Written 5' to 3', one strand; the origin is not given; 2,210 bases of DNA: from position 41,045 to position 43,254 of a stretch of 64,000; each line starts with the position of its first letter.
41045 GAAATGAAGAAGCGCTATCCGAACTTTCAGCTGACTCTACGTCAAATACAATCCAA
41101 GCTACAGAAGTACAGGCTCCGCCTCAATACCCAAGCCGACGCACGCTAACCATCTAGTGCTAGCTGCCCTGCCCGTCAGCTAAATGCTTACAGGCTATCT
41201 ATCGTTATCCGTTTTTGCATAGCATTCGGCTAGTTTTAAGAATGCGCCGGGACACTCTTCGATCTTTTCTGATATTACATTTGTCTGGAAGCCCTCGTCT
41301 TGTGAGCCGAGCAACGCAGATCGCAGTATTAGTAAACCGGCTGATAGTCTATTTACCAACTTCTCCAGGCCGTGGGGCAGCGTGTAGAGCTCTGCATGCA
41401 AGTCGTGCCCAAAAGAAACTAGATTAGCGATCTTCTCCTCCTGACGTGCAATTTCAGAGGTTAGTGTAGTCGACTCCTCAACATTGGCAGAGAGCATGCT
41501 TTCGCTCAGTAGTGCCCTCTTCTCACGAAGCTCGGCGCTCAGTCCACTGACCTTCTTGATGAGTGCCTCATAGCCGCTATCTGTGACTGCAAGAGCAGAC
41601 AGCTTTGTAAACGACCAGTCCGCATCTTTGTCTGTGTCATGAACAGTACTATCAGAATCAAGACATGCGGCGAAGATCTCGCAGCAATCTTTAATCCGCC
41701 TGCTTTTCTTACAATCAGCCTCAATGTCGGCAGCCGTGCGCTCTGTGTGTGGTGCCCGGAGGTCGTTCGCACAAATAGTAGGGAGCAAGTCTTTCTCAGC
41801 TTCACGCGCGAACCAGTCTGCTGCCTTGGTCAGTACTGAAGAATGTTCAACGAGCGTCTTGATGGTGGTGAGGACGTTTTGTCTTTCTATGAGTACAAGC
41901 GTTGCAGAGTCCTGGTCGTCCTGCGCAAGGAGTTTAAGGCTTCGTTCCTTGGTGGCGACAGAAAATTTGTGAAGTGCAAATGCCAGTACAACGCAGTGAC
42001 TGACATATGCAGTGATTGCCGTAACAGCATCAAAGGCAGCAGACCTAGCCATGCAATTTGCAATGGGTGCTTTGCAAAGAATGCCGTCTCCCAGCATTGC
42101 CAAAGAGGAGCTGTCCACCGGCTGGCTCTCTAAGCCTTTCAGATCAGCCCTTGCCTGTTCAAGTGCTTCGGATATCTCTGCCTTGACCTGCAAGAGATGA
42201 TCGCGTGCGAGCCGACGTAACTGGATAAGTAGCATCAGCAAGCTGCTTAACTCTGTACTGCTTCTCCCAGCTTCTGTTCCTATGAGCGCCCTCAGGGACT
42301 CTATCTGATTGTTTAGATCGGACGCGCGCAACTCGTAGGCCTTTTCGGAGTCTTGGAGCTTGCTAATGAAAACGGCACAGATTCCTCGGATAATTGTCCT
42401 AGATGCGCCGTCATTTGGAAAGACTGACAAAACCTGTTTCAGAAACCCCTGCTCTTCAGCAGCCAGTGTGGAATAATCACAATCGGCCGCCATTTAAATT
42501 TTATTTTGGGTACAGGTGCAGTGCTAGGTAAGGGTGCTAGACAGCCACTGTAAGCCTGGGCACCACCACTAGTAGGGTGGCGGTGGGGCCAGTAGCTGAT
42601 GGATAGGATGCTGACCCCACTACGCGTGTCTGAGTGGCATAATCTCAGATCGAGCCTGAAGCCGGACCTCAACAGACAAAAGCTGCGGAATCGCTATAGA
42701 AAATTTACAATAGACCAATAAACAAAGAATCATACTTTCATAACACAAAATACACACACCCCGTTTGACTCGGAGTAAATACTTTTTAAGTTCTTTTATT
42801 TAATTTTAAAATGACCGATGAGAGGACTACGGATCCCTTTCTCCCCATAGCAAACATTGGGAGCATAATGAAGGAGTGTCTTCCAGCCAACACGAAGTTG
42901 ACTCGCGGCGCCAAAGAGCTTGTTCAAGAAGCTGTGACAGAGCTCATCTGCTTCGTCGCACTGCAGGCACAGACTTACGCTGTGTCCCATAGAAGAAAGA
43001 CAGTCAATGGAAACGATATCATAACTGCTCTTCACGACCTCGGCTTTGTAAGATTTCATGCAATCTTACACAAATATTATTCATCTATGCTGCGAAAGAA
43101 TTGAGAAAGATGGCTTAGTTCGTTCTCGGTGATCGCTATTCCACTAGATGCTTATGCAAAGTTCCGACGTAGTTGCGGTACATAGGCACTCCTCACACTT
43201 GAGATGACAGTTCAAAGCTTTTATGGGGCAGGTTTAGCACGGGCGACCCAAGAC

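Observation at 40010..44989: Neighbourhood of transcription-factor genes: plant-type GARP factor, a minimal NF-YB-like histone-fold protein and a possible Myb-like protein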

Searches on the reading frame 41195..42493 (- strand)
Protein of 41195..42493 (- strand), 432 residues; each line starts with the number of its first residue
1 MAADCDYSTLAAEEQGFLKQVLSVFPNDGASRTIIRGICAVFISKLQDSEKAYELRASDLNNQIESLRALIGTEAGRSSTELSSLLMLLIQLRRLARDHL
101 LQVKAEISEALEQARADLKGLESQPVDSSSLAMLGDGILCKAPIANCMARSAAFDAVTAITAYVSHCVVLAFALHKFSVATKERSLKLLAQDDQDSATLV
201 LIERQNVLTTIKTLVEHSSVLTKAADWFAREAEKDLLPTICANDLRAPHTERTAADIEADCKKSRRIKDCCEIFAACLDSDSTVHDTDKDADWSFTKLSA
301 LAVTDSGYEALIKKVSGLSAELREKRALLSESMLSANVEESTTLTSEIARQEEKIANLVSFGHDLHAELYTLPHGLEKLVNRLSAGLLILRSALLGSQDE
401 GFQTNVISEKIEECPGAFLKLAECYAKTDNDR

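Call 3: search_protein_families(library=pfam, proteins=[window:41195-42493:-], max_evalue=1)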
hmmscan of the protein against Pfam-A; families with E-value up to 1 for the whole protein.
window:41195-42493:- (432 aa): 0 families

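Call 6: search_protein_families(library=ncbifam, proteins=[window:41195-42493:-], max_evalue=10)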
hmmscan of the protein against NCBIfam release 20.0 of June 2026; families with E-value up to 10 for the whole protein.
window:41195-42493:- (432 aa): 1 family
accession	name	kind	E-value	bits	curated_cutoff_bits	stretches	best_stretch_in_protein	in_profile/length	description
NF033630.1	SLATT_6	subfamily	0.018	14.7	100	1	32-75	64-107/180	SLATT domain-containing protein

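Call 76: search_solved_structures(query=window:41198-42493:-, max_evalue=1)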
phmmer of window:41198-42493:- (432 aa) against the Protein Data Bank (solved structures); distinct sequences matched with E-value up to 1: 0.

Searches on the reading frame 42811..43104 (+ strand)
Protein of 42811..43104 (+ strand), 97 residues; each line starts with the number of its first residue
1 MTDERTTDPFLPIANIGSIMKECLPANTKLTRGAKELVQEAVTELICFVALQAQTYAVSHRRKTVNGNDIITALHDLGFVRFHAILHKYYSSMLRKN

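Call 3: search_protein_families(library=pfam, proteins=[window:42811-43104:+], max_evalue=1)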
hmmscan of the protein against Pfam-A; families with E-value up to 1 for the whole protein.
window:42811-43104:+ (97 aa): 5 families
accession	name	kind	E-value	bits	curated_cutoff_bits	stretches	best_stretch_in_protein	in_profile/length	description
PF00808.29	CBFD_NFYB_HMF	-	2.5e-15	56.9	21.4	1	10-74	2-65/65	Histone-like transcription factor (CBF/NF-Y) and archaeal histone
PF15511.12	CENP-T_C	-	0.0068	16.9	28.1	1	7-87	4-87/108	Centromere kinetochore component CENP-T histone fold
PF00125.30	Histone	-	0.0074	17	26.4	1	19-75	61-120/122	Core histone H2A/H2B/H3/H4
PF07524.19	Bromo_TP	-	0.064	13.7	24.6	1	35-79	29-73/77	Bromodomain associated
PF14335.11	DUF4391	-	0.089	13.1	29.9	1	19-58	13-52/232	Domain of unknown function (DUF4391)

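Call 4: search_solved_structures(query=window:42811-43104:+, max_evalue=0.01, show_alignments=3)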
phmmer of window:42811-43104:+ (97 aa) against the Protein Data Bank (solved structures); distinct sequences matched with E-value up to 0.01: 18.
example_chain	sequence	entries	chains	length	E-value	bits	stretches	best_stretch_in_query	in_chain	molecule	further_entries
7c9o_B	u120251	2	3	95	2e-19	73.1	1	4-90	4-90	Nuclear transcription factor Y subunit B-11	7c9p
7cvo_B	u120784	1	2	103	2.9e-19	72.6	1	5-89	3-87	Nuclear transcription factor Y subunit B-3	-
6r0m_A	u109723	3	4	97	3.2e-19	72.5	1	5-89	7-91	NF-YB2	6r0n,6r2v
7cvq_B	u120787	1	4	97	3.8e-19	72.2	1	5-89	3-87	Nuclear transcription factor Y subunit B-2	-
6r0l_A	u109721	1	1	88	2.6e-18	69.5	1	8-90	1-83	OsGhd8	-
4g91_B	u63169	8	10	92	4.3e-18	68.8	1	7-91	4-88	Transcription factor HapC (Eurofung) | CCAAT-binding factor complex subunit HapC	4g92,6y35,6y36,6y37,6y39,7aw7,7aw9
4awl_B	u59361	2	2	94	7.1e-17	64.9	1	5-89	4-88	NUCLEAR TRANSCRIPTION FACTOR Y SUBUNIT BETA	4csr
6qmp_B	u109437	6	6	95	7.4e-17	64.9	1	5-89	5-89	Nuclear transcription factor Y subunit beta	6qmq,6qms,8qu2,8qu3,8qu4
9r4d_B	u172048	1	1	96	7.6e-17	64.9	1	5-89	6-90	Nuclear transcription factor Y subunit beta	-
1n1j_A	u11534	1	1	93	7.7e-17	64.8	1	5-89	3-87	NF-YB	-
7ah8_A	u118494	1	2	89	1.9e-16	63.6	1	8-89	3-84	Nuclear transcription factor Y subunit beta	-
9rif_A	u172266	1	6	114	4.1e-16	62.5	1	7-90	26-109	Oocyst rupture protein 1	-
5g49_A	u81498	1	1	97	7.8e-14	55.2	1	5-84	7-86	NUCLEAR TRANSCRIPTION FACTOR Y SUBUNIT B-6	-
2byk_B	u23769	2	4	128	1.3e-06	32.2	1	4-84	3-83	CHRAC-14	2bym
1jfi_B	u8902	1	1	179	3e-06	31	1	8-82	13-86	Transcription Regulator NC2 beta chain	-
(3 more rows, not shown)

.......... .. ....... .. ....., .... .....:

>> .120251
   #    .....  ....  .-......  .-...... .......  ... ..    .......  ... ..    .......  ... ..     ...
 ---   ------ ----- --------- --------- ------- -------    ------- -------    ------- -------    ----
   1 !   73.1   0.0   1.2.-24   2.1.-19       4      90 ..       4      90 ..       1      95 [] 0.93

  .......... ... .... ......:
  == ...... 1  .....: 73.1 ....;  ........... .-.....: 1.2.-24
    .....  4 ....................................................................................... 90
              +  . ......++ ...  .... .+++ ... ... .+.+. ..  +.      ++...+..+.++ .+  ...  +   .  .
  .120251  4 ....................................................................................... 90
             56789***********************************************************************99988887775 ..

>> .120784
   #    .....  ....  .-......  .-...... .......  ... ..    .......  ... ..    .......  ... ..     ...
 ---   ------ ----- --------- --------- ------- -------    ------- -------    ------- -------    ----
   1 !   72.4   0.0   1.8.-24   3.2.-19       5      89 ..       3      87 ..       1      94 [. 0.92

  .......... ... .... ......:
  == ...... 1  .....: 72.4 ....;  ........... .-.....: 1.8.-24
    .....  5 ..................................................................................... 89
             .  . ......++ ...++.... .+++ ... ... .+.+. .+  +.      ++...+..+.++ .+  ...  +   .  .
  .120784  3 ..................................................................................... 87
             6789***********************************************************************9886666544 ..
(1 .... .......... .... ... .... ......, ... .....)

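Call 6: search_protein_families(library=ncbifam, proteins=[window:42811-43104:+], max_evalue=10)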
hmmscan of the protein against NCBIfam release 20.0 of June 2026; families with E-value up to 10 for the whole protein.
window:42811-43104:+ (97 aa): 1 family
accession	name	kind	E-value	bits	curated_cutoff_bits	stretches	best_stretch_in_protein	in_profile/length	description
NF043032.1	archaea_histone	superfamily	2.7e-05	24.5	50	1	12-73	1-60/60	histone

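Call 16: find_homologous_proteins(query=window:42811-43101:+, max_evalue=0.001)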
Query window:42811-43101:+ (97 aa): 4 proteins with E <= 0.001 among 4 candidates.
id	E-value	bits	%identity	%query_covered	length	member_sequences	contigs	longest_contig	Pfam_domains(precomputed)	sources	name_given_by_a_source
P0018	1.3e-53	197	93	100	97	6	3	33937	PF00808.30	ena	-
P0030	1.2e-52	194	91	100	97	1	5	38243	PF00808.30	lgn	-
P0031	5.0e-37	144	67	99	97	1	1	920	PF00808.30,PF00125.31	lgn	-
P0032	1.9e-13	68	47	88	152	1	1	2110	PF00808.30,PF00125.31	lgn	-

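Call 23: find_encoding_contigs(protein=P0032, flank=10000, max_places=4)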
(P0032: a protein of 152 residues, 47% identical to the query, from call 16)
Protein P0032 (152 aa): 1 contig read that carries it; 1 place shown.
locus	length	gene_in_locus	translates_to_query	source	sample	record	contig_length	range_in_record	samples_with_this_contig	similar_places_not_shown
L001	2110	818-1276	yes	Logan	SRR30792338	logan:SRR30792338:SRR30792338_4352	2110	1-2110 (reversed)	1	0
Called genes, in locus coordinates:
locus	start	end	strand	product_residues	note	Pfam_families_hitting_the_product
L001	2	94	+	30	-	?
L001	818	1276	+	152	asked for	PF00125:Histone, PF00808:CBFD_NFYB_HMF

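Call 24: find_encoding_contigs(protein=P0031, flank=10000, max_places=4)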
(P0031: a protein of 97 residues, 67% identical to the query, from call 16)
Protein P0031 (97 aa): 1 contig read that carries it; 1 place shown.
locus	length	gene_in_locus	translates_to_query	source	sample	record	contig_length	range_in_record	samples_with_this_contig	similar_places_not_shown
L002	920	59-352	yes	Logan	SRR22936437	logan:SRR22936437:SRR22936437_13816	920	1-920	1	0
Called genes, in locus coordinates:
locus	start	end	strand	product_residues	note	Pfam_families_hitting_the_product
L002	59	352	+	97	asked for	PF00125:Histone (weak), PF00808:CBFD_NFYB_HMF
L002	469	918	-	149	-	?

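Call 30: find_encoding_contigs(protein=P0030, flank=10000, max_places=3)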
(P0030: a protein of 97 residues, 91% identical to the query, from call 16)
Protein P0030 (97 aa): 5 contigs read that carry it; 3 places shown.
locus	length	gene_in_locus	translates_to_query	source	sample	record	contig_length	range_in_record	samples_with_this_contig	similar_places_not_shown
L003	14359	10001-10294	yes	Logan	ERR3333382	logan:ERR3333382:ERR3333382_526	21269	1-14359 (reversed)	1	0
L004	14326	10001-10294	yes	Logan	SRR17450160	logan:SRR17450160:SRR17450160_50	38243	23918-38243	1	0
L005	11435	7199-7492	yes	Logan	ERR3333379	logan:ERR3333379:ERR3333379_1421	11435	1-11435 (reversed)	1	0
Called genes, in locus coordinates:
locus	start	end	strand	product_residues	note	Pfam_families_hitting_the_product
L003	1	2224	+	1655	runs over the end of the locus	-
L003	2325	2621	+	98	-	-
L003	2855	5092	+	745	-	PF12796:Ank_2 (weak)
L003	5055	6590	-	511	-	PF01770:Folate_carrier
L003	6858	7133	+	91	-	-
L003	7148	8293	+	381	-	-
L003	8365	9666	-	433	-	-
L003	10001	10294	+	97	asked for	PF00808:CBFD_NFYB_HMF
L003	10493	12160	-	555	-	-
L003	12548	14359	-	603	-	?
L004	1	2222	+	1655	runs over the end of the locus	-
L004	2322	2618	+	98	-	-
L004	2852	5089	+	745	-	PF12796:Ank_2 (weak)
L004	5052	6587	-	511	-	PF01770:Folate_carrier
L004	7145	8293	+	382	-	-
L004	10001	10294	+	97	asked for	PF00808:CBFD_NFYB_HMF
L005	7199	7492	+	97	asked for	PF00808:CBFD_NFYB_HMF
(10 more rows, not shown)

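Call 75: search_protein_families(library=pfam, proteins=[L003:6858-7133:+], max_evalue=1)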
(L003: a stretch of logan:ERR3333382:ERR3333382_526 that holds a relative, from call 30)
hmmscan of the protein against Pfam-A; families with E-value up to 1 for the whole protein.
L003:6858-7133:+ (91 aa): 1 family
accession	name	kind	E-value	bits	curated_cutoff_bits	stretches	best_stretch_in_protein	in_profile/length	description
PF08885.17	GSCFA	-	0.11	12.6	25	1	15-73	128-186/237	GSCFA family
